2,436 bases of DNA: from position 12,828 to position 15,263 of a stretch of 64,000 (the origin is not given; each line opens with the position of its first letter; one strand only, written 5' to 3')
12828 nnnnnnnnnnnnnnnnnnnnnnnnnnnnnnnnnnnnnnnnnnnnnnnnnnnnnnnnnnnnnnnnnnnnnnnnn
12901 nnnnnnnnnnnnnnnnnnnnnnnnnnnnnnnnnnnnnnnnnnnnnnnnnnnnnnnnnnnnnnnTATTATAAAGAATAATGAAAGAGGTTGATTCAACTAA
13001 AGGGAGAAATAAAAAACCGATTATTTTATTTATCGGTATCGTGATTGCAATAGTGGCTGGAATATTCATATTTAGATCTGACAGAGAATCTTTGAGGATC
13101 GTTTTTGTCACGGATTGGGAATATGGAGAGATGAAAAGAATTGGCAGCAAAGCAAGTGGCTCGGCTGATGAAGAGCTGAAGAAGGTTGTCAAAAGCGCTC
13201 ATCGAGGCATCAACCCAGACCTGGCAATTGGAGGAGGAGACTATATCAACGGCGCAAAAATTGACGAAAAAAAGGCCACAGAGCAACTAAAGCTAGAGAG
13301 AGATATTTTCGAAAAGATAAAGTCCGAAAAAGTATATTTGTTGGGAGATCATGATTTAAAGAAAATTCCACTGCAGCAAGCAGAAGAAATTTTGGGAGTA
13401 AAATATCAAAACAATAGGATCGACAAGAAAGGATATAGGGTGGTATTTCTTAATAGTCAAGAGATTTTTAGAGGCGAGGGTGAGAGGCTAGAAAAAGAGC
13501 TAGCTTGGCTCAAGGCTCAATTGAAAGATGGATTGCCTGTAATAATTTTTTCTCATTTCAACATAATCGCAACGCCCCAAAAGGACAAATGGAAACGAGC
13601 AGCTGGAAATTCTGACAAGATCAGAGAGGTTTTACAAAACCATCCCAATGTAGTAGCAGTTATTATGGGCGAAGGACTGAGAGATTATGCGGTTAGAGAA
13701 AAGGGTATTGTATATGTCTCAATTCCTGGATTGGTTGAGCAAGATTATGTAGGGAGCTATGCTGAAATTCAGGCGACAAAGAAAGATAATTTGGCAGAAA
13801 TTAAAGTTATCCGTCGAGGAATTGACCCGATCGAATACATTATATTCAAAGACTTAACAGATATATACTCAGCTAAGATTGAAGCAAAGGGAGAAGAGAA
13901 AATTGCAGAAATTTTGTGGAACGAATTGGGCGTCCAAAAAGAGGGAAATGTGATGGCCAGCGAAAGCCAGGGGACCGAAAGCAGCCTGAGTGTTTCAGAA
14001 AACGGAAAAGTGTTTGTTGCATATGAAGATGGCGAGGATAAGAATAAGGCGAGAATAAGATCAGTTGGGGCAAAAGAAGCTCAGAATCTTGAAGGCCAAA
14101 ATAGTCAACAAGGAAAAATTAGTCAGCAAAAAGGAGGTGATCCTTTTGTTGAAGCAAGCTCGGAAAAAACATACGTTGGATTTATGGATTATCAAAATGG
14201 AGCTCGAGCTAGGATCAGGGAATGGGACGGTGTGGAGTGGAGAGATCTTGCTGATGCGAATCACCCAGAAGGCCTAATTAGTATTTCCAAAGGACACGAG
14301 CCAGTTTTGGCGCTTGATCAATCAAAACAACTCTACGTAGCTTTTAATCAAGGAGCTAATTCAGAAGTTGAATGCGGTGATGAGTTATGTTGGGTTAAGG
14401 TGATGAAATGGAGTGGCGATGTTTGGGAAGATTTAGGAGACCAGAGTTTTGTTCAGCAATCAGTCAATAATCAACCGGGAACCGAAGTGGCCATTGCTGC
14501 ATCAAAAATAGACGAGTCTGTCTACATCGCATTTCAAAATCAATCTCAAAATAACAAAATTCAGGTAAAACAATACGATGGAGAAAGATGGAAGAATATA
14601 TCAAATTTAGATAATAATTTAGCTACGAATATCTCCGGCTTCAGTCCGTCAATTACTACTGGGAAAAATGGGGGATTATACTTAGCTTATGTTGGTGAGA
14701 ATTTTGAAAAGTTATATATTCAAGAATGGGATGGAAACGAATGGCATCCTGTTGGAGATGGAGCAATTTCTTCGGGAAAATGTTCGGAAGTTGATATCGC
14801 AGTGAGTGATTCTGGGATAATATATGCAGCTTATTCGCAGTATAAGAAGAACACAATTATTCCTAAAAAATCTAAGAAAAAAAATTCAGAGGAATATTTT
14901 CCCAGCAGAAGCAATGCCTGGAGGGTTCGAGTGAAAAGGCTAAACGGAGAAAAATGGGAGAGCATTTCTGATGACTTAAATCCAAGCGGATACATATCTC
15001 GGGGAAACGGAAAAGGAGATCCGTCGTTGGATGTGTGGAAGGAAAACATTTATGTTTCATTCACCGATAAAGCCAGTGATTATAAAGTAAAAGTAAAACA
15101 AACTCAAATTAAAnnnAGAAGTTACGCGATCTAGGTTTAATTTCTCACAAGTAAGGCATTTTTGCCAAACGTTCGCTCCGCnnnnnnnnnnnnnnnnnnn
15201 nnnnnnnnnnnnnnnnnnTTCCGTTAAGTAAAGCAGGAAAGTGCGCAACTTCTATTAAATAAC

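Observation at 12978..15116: Fusion of a degenerate metallophosphoesterase domain to a WDG-x2-W beta-propeller-like repeat array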

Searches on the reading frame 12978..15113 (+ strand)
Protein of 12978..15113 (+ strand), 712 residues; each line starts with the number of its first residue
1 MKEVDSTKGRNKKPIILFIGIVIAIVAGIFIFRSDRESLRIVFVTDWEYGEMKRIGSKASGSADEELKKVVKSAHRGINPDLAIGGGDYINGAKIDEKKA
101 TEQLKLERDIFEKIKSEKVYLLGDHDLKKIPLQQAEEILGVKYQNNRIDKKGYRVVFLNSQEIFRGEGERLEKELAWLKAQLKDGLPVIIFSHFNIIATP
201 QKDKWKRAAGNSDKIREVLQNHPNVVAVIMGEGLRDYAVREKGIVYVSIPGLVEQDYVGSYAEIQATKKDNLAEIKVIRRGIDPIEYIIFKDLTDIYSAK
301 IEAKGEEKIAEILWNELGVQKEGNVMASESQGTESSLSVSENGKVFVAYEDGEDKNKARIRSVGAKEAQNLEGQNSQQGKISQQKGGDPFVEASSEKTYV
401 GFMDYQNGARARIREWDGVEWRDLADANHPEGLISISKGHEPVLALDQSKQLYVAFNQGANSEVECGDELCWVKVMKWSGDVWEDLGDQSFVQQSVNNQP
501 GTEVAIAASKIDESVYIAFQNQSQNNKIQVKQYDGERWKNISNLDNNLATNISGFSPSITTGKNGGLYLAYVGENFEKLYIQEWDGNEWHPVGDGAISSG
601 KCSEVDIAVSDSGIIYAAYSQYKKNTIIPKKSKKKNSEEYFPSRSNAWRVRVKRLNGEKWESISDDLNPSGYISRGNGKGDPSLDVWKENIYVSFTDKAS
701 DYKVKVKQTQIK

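Call 3: search_protein_families(library=pfam, proteins=[window:12978-15113:+], max_evalue=0.1)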
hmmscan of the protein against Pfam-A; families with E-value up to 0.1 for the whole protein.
window:12978-15113:+ (712 aa): 2 families
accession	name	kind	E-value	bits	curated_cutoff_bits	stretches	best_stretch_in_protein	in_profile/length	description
PF21156.3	ISOA1-3_C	-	1.1e-06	29.3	27.3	0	510-542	26-58/106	Isoamylase 1-3, C-terminal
PF00149.33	Metallophos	-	1.1e-05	26.4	21.5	1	39-231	1-186/191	Calcineurin-like phosphoesterase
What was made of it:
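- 13074..13898 (+): MPP-fold (calcineurin-like phosphoesterase) domain of the 'DWE type', residues 33-307. Pfam PF00149 at 26.4 bits (call 3).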

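Call 4: search_protein_families(library=ncbifam, proteins=[window:12978-15113:+], max_evalue=0.1)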
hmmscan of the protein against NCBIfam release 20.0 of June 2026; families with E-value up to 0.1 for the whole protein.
window:12978-15113:+ (712 aa): 5 families
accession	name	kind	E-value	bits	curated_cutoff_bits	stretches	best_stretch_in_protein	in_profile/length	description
NF050112.1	PhdiestSpdARhizob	equivalog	3.7e-05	23.5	400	1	108-246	62-210/264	2', 3'cyclic nucleotide phosphodiesterase SpdA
NF008359.0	PRK11148.1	equivalog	6e-05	22.7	225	1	108-236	78-207/275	3',5'-cyclic-AMP phosphodiesterase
TIGR03506.1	FlgEFG_subfam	subfamily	0.0037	17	70.25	1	328-397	249-317/351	flagellar hook-basal body complex protein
NF053851.1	Bdello_MAT_N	subfamily_domain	0.076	12.8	60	0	634-667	99-132/162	mosaic adhesive trimer family chimeric fiber protein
NF004242.0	PRK05682.2-1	equivalog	0.081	11.7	365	1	327-396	300-368/422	flagellar hook protein FlgE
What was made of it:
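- On Class III cyclic-nucleotide / glycerophospho-diesterases (CpdA, Rv0805, GpdQ, SpdA): 22.7 and 23.5 bits (call 4).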

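Call 7: find_homologous_proteins(query=window:12978-15113:+)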
Query window:12978-15113:+ (712 aa): 4 proteins with E <= 0.001 among 8000 candidates.
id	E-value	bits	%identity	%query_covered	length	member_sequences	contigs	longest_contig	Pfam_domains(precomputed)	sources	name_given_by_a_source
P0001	0.0e+0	1588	100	100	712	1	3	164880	PF21156.4,PF00149.34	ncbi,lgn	-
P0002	1.6e-161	557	39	99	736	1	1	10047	PF21156.4,PF00149.34,PF26660.1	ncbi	-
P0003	2.8e-156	540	38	100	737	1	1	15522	PF26660.1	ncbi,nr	ncbi:MAG: hypothetical protein U9M90_01325 [Patescibacteria group bacterium]|nr:hypothetical protein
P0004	8.8e-53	198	33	54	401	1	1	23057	-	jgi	jgi:hypothetical protein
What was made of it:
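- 12978..15116 (+): Whole ORF, 712 aa plus stop codon: TM anchor, MPP-like domain, seven-bladed propeller. An identical protein, P0001, is present in public data on a 165-kb contig (call 7).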

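Call 8: search_solved_structures(query=window:12978-15113:+, max_evalue=1, show_alignments=2)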
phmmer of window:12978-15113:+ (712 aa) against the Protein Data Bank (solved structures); distinct sequences matched with E-value up to 1: 4.
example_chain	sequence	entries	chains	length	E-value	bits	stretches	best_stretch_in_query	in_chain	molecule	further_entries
2zo9_B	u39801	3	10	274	0.00054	21.8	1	79-255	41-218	Phosphohydrolase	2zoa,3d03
2dxl_A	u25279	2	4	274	0.00059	21.7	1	79-255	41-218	Phosphohydrolase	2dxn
1mhp_L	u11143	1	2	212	0.54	11.9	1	508-596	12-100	FAB FRAGMENT, light chain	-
9y6s_9q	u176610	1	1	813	0.8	11.3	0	334-471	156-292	Leucine-rich repeat-containing protein 51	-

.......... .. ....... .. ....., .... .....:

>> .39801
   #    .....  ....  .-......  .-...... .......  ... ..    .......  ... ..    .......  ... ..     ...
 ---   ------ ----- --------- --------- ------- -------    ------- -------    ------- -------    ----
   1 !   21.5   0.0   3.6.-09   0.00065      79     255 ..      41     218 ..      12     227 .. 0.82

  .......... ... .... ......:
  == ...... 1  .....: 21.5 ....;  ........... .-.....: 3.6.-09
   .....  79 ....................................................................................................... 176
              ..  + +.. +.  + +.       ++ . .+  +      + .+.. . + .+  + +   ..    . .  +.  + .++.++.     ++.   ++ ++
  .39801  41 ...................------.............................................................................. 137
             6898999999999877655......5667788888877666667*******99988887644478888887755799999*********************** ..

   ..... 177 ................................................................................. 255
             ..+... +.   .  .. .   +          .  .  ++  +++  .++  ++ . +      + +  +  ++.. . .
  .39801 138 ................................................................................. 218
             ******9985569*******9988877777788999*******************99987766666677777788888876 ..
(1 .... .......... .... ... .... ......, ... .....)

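Call 9: search_protein_families(library=pfam, proteins=[P0002, P0003, P0004], max_evalue=1)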
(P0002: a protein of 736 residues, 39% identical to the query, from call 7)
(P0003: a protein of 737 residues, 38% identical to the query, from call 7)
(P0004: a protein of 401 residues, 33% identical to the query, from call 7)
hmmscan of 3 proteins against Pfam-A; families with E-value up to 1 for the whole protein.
P0002 (736 aa): 4 families
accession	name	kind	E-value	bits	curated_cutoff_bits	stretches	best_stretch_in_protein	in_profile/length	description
PF00149.33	Metallophos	-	2.4e-07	31.8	21.5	1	55-250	2-187/191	Calcineurin-like phosphoesterase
PF21156.3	ISOA1-3_C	-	1e-05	26.2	27.3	0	362-398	26-62/106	Isoamylase 1-3, C-terminal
PF19565.4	DUF6087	-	0.029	15.1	27.1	0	604-617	45-58/99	Family of unknown function (DUF6087)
PF12768.13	Rax2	-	0.042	13.7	28.8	1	574-633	119-178/254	Rax2 C-terminal beta propeller domain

P0003 (737 aa): 3 families
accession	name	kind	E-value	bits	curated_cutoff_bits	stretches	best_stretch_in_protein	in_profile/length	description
PF21156.3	ISOA1-3_C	-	2.3e-05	25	27.3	0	363-398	26-61/106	Isoamylase 1-3, C-terminal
PF19565.4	DUF6087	-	0.036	14.8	27.1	0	605-618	45-58/99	Family of unknown function (DUF6087)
PF12768.13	Rax2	-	0.9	9.3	28.8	0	573-628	117-172/254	Rax2 C-terminal beta propeller domain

P0004 (401 aa): 2 families
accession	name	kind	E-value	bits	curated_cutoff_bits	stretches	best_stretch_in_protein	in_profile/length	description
PF21156.3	ISOA1-3_C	-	3.4e-05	24.5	27.3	1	100-146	17-63/106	Isoamylase 1-3, C-terminal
PF24168.1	PB4_spike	-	0.31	10.4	27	1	282-323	251-296/315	Straight fiber protein PB4 spike domain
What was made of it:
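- On Named propeller repeat families (WD40, Kelch, BNR/Asp-box, FG-GAP, NHL, PQQ, Reg_prop, TolB/PD40): No such family appears at E<=0.1 or E<=1 (calls 3, 9).
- On Pfam PF15892 BNR_4 (GH145-type propeller): The window protein has no hit (calls 3, 9).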

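Call 15: find_encoding_contigs(protein=P0003, flank=8000, max_places=3)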
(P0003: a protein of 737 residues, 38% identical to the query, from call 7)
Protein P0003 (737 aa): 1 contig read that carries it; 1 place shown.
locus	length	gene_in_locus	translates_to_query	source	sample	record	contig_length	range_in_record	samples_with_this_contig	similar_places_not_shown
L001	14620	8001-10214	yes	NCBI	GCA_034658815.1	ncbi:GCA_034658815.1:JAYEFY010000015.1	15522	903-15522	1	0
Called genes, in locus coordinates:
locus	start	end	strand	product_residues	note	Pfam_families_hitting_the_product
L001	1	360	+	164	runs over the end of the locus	-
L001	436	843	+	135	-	PF00213:OSCP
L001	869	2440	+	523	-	PF02874:ATP-synt_ab_N, PF00006:ATP-synt_ab, PF00306:ATP-synt_ab_C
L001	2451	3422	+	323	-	PF00231:ATP-synt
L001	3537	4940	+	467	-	PF02874:ATP-synt_ab_N, PF00006:ATP-synt_ab, PF22919:ATP-synt_VA_C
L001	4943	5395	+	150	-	PF02823:ATP-synt_DE_N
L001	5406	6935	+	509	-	-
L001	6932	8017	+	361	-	PF00149:Metallophos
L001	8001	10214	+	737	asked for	PF26660:PH_41 (faint)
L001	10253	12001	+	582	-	-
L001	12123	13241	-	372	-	PF00535:Glycos_transf_2, PF13641:Glyco_tranf_2_3 (weak), PF04138:GtrA_DPMS_TM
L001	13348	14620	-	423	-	?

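Call 16: find_encoding_contigs(protein=P0004, flank=8000, max_places=3)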
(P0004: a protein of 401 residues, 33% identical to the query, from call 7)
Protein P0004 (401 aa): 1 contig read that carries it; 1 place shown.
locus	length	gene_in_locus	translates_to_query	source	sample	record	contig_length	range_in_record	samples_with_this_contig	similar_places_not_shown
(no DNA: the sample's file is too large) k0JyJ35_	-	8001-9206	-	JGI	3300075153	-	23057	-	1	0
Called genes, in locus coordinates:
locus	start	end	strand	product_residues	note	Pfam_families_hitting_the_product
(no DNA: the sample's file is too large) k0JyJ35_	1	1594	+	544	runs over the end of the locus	PF04138:GtrA_DPMS_TM, PF13439:Glyco_transf_4, PF13579:Glyco_trans_4_4, PF00534:Glycos_transf_1, PF13692:Glyco_trans_1_4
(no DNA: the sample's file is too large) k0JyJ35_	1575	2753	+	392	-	PF13524:Glyco_trans_1_2 (faint), PF00534:Glycos_transf_1, PF13692:Glyco_trans_1_4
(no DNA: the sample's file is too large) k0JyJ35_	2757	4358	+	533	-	PF13231:PMT_2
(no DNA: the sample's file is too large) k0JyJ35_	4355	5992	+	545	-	PF13231:PMT_2 (weak)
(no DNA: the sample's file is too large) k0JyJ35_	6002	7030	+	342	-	PF00535:Glycos_transf_2, PF13641:Glyco_tranf_2_3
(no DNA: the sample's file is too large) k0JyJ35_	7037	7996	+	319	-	PF00149:Metallophos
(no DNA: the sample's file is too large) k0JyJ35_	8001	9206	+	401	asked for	-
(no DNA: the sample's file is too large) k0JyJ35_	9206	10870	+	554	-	-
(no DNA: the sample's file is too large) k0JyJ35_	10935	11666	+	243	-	PF00535:Glycos_transf_2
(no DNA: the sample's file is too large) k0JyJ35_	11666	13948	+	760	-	-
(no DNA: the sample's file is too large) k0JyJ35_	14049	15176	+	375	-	PF13439:Glyco_transf_4 (weak), PF00982:Glyco_transf_20 (faint), PF00534:Glycos_transf_1, PF13692:Glyco_trans_1_4, PF20706:GT4-conflict, PF13524:Glyco_trans_1_2 (weak)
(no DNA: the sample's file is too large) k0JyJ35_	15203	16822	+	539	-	PF04932:Wzy_C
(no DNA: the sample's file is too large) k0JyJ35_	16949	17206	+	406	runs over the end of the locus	PF02562:PhoH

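Call 17: find_encoding_contigs(protein=P0002, flank=8000, max_places=3)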
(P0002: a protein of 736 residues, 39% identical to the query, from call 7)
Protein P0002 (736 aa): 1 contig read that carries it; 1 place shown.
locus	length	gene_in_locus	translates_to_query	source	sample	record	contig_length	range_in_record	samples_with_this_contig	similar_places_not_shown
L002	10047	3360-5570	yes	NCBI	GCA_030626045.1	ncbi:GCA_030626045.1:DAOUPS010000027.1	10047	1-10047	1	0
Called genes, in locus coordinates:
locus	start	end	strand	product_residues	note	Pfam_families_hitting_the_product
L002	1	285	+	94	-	?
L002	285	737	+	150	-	PF02823:ATP-synt_DE_N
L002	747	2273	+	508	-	-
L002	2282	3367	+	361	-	PF00149:Metallophos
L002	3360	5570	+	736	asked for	PF00149:Metallophos (weak), PF21156:ISOA1-3_C (faint), PF26660:PH_41 (faint)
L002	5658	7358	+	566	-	-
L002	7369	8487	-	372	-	PF00535:Glycos_transf_2, PF10111:Glyco_tranf_2_2 (weak), PF13641:Glyco_tranf_2_3 (faint), PF04138:GtrA_DPMS_TM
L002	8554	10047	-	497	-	?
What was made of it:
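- Tried and rejected: The second did not reappear in a direct Pfam scan at E<=1 (calls 3, 9, 15, 17).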

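Call 59: predict_structure(alignment_id=A8)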
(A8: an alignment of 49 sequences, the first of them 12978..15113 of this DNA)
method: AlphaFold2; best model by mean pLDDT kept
length: 712 residues; sequences in the alignment: 49
mean_pLDDT: 91.6   pTM: 0.79
mean pLDDT of the five models: 91.6, 90.2, 90.0, 88.7, 88.7
residues with pLDDT >= 90: 532; 70-90: 148; 50-70: 24; < 50: 8
segments of 3 or more residues with pLDDT < 50: 1-3
pLDDT, mean of each block of 10 residues (from residue 1): 47 72 84 73 93 87 96 95 96 93 97 97 93 96 93 94 87 96 95 92 80 92 96 90 93 94 97 97 95 92 76 85 83 97 97 97 90 88 97 98 96 97 97 94 96 95 72 97 96 93 96 96 97 97 94 97 96 97 97 94 97 97 86 78 87 95 86 90 96 95 95 76
secondary structure, 60 per line:
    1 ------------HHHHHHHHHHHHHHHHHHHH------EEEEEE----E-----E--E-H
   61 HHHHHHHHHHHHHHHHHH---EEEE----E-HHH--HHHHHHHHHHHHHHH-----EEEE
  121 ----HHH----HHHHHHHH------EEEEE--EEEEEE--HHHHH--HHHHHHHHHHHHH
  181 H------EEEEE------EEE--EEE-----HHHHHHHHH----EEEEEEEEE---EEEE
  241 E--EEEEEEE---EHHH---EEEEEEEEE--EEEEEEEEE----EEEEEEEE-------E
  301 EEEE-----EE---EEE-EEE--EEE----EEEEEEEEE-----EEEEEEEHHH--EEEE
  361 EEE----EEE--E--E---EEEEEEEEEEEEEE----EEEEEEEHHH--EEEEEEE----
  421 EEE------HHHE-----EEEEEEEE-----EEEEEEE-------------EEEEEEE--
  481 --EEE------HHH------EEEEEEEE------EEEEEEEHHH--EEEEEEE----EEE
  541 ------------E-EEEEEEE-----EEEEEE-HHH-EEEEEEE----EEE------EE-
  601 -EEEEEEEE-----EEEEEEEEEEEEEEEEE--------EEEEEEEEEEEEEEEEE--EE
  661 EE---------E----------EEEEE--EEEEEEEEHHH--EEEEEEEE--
elements in order (helices of 4 or more, strands of 3 or more residues): H13-32 E39-44 H60-78 E82-85 H97-111 E117-120 H132-139 E146-150 E153-158 H161-165 H168-181 E188-192 E199-201 E204-206 H212-220 E225-233 E237-241 E244-250 E261-269 E272-280 E285-292 E300-304 E315-317 E319-321 E324-326 E331-339 E345-351 E357-363 E368-370 E380-393 E398-404 E410-416 E421-423 E439-446 E452-458 E472-478 E483-485 E501-508 E515-521 E527-533 E538-540 E555-561 E567-572 E578-584 E589-591 E602-609 E615-631 E640-656 E659-662 E683-687 E690-697 E703-710
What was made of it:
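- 12978..13073 (+): Basic N-terminal tail (residues 1-13, 5 K/R) and hydrophobic helix (residues 14-32). This is a signal-anchor that would place the rest of the protein outside the cytoplasm (orientation inferred). AF2 helix at residues 13-32 (call 59).
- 14760..14972 (+): Blade 6 (residues 595-665), motif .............. It contains the invariant E604. It includes a long Lys-rich beta-hairpin arm (residues 612-658, nt 14811..14951, pI 10.3). Long strands at residues 615-631 and 640-656 (call 59).
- The full-length model has pTM 0.79, consistent with a fixed two-domain unit (call 59).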
